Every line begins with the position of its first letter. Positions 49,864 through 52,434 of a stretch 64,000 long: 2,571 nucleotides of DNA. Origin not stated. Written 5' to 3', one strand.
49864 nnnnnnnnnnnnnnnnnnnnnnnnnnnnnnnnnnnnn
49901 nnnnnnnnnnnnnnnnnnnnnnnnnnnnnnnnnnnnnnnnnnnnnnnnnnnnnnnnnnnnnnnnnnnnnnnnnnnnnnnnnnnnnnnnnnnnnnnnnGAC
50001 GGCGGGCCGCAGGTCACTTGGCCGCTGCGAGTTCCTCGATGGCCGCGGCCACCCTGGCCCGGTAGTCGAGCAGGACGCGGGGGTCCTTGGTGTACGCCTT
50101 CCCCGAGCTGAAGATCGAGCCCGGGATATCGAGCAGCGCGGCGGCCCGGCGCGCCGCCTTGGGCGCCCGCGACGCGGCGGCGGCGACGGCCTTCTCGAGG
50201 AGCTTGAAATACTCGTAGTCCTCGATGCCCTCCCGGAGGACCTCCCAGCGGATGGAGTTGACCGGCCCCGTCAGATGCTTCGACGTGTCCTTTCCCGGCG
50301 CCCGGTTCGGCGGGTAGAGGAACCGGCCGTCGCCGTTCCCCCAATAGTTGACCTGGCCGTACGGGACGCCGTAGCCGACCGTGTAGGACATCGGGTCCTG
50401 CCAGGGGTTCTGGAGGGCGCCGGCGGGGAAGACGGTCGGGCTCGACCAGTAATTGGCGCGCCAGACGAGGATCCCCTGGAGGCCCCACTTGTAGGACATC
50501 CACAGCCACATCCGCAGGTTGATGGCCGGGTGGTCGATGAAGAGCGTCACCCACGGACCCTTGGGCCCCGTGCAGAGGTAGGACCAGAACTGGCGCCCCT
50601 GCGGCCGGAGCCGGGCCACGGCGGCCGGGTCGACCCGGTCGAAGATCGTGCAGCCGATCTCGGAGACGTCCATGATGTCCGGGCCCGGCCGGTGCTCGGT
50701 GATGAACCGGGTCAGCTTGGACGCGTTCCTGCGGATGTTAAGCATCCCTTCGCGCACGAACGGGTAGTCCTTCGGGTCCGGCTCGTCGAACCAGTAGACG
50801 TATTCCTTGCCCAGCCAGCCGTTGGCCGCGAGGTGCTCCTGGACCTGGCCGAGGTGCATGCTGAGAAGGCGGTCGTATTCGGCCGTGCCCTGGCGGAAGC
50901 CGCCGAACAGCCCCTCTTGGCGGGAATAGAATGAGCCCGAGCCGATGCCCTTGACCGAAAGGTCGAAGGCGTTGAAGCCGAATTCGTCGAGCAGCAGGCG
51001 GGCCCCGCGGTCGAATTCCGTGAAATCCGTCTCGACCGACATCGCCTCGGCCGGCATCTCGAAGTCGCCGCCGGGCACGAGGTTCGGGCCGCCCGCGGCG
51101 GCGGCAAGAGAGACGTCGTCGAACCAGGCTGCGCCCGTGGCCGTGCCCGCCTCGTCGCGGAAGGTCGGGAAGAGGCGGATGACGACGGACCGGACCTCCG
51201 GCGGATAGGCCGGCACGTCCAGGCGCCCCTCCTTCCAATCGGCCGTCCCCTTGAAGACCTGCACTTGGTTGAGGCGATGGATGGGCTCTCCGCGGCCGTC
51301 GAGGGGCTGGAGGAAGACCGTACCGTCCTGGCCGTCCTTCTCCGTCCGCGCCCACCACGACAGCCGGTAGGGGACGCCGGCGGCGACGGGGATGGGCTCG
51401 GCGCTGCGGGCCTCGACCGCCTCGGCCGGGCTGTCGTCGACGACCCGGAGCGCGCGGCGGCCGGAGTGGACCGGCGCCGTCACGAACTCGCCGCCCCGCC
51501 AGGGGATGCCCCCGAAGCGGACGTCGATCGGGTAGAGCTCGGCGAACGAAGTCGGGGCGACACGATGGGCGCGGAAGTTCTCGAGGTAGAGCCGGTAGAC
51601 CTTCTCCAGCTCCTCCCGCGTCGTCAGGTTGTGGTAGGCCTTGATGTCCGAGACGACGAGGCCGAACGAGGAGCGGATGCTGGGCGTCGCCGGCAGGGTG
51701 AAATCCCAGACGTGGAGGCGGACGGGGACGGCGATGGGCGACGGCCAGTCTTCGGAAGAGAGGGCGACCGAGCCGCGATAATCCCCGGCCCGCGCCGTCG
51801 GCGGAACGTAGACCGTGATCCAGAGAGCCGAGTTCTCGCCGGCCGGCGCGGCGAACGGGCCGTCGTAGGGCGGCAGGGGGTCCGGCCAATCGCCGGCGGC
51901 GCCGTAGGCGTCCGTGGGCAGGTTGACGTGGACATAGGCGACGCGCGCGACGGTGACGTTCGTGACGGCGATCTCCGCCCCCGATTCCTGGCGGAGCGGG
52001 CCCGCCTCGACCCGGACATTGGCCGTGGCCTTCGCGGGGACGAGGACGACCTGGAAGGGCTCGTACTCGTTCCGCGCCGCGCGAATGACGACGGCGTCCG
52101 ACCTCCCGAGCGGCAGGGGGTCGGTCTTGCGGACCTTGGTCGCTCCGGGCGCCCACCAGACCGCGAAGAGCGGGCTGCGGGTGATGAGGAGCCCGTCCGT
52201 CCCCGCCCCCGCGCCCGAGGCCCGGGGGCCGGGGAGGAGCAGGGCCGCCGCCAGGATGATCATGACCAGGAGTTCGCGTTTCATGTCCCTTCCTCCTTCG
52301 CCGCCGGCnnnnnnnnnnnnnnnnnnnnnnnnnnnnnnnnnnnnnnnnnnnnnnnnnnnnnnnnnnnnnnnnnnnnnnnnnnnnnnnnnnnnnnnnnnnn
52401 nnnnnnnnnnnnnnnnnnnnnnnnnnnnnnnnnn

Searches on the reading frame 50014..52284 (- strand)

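Call 93: search_protein_families(library=pfam, proteins=[window:50014-52284:-], max_evalue=0.00001)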
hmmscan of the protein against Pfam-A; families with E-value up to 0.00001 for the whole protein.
window:50014-52284:- (756 aa): 2 families
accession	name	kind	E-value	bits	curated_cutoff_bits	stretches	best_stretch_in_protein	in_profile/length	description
PF13320.12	GH123_cat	-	1.3e-20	74.5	23.1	1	462-696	123-324/324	Glycoside hydrolase 123, catalytic domain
PF22680.2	Glyco_hydro_123_N_2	-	3.4e-08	33.9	27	1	64-176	22-141/142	Glycoside hydrolase 123 N-terminal domain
